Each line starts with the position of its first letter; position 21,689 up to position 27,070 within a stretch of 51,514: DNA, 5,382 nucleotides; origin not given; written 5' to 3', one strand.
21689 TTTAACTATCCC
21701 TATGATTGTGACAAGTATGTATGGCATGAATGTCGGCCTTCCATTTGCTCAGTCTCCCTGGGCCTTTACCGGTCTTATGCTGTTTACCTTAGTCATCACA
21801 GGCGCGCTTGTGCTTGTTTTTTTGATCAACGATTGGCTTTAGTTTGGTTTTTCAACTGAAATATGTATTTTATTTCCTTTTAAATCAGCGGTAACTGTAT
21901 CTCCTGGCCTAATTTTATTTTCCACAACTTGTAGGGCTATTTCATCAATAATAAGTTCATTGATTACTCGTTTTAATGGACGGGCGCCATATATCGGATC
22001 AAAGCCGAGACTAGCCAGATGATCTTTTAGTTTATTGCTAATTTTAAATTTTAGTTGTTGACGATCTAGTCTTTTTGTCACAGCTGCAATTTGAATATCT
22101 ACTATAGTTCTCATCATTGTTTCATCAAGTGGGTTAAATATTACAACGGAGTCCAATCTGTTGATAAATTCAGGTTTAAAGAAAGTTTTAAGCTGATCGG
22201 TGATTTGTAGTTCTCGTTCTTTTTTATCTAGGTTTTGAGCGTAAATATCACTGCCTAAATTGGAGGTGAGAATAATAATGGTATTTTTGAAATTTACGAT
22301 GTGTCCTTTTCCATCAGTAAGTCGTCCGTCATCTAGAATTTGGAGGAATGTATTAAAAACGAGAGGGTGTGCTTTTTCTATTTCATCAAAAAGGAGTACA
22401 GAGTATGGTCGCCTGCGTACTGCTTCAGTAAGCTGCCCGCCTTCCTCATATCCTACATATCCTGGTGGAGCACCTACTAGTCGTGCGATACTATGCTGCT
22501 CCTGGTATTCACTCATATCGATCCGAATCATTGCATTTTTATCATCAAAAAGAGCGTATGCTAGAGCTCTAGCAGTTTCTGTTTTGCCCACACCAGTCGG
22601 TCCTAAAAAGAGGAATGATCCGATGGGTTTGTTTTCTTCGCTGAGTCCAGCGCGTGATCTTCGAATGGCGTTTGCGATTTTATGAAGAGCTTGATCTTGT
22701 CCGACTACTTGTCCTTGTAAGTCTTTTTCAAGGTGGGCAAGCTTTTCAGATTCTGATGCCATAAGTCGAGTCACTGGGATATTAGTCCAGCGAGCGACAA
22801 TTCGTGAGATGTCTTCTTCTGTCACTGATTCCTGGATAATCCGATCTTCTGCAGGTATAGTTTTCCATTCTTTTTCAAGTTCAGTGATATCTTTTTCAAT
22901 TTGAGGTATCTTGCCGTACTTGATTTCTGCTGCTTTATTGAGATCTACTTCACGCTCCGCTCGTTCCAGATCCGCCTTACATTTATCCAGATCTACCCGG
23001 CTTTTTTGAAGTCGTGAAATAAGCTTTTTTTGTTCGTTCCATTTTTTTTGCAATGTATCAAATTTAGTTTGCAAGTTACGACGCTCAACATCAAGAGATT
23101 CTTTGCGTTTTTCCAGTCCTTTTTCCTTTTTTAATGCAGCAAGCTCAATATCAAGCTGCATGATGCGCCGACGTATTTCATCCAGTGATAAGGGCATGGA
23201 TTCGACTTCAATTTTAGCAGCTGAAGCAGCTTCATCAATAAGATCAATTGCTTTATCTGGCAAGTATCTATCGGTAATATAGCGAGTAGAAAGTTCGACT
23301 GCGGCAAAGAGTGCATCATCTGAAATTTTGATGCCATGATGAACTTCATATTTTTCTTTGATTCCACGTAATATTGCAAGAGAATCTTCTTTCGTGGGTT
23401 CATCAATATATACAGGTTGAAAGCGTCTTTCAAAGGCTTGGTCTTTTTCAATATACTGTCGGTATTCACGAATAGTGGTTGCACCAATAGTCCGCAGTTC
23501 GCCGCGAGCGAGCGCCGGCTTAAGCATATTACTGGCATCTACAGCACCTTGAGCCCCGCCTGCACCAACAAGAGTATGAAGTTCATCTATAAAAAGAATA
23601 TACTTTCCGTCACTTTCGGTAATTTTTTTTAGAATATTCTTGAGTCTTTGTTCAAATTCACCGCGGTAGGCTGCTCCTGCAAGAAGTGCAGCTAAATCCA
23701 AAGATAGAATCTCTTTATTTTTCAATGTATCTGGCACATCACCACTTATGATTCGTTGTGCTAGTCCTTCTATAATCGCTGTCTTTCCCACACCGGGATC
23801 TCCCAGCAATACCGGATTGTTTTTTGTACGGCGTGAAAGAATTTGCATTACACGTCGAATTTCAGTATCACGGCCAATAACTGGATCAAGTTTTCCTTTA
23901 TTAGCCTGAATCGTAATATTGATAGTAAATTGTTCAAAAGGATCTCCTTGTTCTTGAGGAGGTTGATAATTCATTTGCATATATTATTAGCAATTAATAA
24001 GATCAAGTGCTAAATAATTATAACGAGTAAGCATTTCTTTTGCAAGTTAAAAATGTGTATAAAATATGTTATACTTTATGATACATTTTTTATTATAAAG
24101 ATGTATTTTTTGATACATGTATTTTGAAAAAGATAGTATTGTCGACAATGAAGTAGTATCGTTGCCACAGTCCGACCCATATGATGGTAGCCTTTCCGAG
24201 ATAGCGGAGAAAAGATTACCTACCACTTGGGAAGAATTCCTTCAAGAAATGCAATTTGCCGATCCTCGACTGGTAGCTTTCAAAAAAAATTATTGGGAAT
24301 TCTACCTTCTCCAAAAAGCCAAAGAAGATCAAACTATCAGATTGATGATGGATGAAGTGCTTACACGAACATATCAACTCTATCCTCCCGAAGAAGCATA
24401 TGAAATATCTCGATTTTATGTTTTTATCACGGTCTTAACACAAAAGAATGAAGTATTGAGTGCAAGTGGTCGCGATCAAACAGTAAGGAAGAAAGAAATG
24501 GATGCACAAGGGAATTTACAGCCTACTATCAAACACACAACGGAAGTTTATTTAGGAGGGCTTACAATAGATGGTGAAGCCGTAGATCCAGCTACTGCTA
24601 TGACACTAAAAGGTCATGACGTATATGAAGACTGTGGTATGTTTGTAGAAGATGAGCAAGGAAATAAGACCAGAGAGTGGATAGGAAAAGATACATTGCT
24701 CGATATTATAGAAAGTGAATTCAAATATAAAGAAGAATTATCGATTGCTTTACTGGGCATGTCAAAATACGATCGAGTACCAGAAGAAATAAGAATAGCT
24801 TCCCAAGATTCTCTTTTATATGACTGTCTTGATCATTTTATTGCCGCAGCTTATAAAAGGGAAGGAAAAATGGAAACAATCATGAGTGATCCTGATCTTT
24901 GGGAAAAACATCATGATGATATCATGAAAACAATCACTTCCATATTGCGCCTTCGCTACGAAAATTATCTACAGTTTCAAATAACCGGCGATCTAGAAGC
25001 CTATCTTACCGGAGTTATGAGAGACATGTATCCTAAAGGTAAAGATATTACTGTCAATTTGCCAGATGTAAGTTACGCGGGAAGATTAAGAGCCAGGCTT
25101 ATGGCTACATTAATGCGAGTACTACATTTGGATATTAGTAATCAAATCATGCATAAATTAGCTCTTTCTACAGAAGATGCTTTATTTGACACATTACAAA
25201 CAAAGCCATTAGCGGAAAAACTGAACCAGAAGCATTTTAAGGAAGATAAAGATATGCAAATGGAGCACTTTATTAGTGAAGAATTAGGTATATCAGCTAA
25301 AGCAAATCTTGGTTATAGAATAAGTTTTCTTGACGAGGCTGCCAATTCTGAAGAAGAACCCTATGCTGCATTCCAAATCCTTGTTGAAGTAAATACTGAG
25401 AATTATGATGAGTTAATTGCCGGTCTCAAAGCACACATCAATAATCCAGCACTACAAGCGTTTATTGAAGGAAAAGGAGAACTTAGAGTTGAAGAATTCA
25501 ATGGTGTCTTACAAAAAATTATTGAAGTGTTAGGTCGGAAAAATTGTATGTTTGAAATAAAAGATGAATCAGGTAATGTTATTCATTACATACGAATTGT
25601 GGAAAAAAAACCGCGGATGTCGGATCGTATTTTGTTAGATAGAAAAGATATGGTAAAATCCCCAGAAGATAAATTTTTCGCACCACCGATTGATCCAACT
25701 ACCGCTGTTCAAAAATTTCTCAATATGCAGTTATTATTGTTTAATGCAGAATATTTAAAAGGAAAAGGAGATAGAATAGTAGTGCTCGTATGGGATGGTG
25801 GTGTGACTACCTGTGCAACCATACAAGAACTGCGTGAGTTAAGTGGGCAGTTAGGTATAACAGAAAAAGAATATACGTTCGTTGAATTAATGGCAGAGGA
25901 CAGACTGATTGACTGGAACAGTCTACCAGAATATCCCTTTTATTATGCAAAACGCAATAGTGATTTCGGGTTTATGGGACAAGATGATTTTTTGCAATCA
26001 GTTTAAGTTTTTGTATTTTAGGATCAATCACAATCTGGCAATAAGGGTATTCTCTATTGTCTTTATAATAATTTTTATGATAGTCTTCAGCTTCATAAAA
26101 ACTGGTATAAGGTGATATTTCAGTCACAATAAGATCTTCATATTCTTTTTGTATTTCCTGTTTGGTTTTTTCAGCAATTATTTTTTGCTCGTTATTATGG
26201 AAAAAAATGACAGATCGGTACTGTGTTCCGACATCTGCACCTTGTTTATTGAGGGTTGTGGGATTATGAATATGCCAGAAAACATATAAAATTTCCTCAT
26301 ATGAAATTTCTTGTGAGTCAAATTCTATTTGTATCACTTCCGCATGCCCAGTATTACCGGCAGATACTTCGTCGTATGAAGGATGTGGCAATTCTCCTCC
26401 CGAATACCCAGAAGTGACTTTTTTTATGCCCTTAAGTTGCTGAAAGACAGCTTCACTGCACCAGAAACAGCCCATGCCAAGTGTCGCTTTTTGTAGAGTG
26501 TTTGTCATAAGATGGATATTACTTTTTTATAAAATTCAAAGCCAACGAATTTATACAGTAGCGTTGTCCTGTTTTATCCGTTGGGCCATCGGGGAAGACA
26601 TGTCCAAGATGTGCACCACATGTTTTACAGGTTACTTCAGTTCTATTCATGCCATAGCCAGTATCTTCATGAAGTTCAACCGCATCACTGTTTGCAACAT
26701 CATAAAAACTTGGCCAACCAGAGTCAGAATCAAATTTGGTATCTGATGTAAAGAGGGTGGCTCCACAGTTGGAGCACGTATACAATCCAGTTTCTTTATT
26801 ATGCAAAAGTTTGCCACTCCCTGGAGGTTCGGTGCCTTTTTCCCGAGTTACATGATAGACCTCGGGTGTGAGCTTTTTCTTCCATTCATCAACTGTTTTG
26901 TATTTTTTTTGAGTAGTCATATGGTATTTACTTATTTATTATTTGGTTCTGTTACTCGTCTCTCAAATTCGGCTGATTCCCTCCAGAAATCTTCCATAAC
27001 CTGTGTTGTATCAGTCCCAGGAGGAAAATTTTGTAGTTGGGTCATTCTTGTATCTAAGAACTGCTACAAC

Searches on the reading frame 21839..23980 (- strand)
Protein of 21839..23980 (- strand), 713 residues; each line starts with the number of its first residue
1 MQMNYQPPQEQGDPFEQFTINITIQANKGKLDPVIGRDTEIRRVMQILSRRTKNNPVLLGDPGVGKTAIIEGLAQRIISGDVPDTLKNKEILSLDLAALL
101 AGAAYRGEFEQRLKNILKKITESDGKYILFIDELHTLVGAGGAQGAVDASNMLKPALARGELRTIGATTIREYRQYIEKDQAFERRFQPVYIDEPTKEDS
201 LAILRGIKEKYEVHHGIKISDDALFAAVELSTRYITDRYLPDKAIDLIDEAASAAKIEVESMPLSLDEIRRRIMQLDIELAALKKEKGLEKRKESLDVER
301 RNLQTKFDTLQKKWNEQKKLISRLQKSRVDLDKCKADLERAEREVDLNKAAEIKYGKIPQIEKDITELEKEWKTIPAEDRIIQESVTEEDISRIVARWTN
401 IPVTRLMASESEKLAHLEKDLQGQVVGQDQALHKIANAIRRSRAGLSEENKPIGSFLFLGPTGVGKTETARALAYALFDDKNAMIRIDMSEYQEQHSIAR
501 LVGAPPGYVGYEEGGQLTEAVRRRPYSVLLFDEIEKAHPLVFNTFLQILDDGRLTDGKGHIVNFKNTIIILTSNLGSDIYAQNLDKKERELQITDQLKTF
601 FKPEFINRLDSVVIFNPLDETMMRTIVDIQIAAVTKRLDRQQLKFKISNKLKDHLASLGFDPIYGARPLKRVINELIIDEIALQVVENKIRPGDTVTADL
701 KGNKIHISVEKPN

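Call 24: search_protein_families(library=ncbifam, proteins=[window:21839-23980:-], max_evalue=1e-8)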
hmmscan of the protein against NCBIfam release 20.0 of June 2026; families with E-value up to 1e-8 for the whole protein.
window:21839-23980:- (713 aa): 10 families
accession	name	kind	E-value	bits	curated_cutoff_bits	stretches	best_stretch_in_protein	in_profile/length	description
TIGR03346.1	chaperone_ClpB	equivalog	0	1081.2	1232.1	1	5-707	146-852/853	ATP-dependent chaperone ClpB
NF008118.0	PRK10865.1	equivalog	1.9e-273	909.4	1417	1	3-705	149-853/857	ATP-dependent chaperone ClpB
TIGR03345.1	VI_ClpV1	equivalog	9.2e-240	798.3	884.95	1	7-689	162-839/852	type VI secretion system ATPase TssH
TIGR02639.1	ClpA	equivalog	9e-221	734.9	993.15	2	383-697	417-731/734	ATP-dependent Clp protease ATP-binding subunit ClpA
NF033606.1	heat_AAA_ClpK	exception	4.3e-209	696.7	1900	2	333-701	520-899/949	heat shock survival AAA family ATPase ClpK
NF033607.0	disagg_AAA_ClpG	exception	3.1e-200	667.4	1900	2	330-697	496-873/932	AAA family protein disaggregase ClpG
NF008263.0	PRK11034.1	equivalog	9.1e-175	582.6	1350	2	12-265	166-415/758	ATP-dependent Clp protease ATP-binding subunit ClpA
NF003745.1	PRK05342.1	equivalog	2.7e-11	43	359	0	587-680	282-379/418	ATP-dependent Clp protease ATP-binding subunit ClpX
NF003229.0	PRK04195.1-5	equivalog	7.2e-10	38.1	280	0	424-613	18-178/413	replication factor C large subunit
TIGR03922.1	T7SS_EccA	equivalog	7.7e-09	34.6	466.65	0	50-143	309-393/557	type VII secretion AAA-ATPase EccA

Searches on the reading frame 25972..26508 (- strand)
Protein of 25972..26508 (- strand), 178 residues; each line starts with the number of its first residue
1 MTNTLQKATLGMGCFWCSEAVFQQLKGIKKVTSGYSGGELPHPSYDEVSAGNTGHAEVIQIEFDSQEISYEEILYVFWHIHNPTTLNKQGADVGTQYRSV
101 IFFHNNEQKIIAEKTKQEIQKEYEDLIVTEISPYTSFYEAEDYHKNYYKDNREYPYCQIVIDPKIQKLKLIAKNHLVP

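Call 25: search_protein_families(library=ncbifam, proteins=[window:25972-26508:-], max_evalue=1e-8)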
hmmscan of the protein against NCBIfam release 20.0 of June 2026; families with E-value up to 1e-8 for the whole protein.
window:25972-26508:- (178 aa): 4 families
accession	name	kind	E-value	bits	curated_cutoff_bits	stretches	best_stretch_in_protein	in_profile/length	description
NF004042.0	PRK05550.1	equivalog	3.7e-63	213.4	330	1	4-163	133-291/293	bifunctional methionine sulfoxide reductase B/A protein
TIGR00401.1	msrA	equivalog_domain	1.8e-56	190.7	108.1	1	7-153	2-150/153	peptide-methionine (S)-S-oxide reductase MsrA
NF010625.0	PRK14018.1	equivalog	1.1e-42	146.3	522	1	7-165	200-356/521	bifunctional peptide-methionine (S)-S-oxide reductase MsrA/peptide-methionine (R)-S-oxide reductase MsrB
NF004038.0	PRK05528.1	equivalog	1.5e-21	77.1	200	1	10-161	6-149/157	peptide-methionine (S)-S-oxide reductase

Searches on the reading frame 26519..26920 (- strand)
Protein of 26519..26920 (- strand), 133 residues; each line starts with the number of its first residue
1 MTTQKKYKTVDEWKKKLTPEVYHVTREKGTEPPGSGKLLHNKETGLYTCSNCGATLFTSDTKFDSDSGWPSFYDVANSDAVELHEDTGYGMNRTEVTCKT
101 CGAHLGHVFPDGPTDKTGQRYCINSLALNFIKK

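Call 77: search_protein_families(library=pfam, proteins=[window:26519-26920:-], max_evalue=0.001)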
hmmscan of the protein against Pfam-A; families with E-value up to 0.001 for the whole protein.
window:26519-26920:- (133 aa): 5 families
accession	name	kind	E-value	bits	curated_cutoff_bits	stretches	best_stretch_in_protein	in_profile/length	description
PF01641.26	SelR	-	2.8e-50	169.6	24.9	1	17-131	1-115/116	SelR domain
PF24046.1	At4g08330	-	7.8e-05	23.2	27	0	85-116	68-99/129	At4g08330 beta-tent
PF22289.1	DmmA-like_C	-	0.00011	22.5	27.4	0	41-59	13-31/44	Dimethylamine monooxygenase subunit DmmA-like, C-terminal domain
PF08271.17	Zn_Ribbon_TF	-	0.00033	20.6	29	0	37-56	10-29/43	TFIIB zinc-binding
PF03226.21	Yippee-Mis18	-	0.00081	19.9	26.6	0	47-127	3-92/108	Yippee zinc-binding/DNA-binding /Mis18, centromere assembly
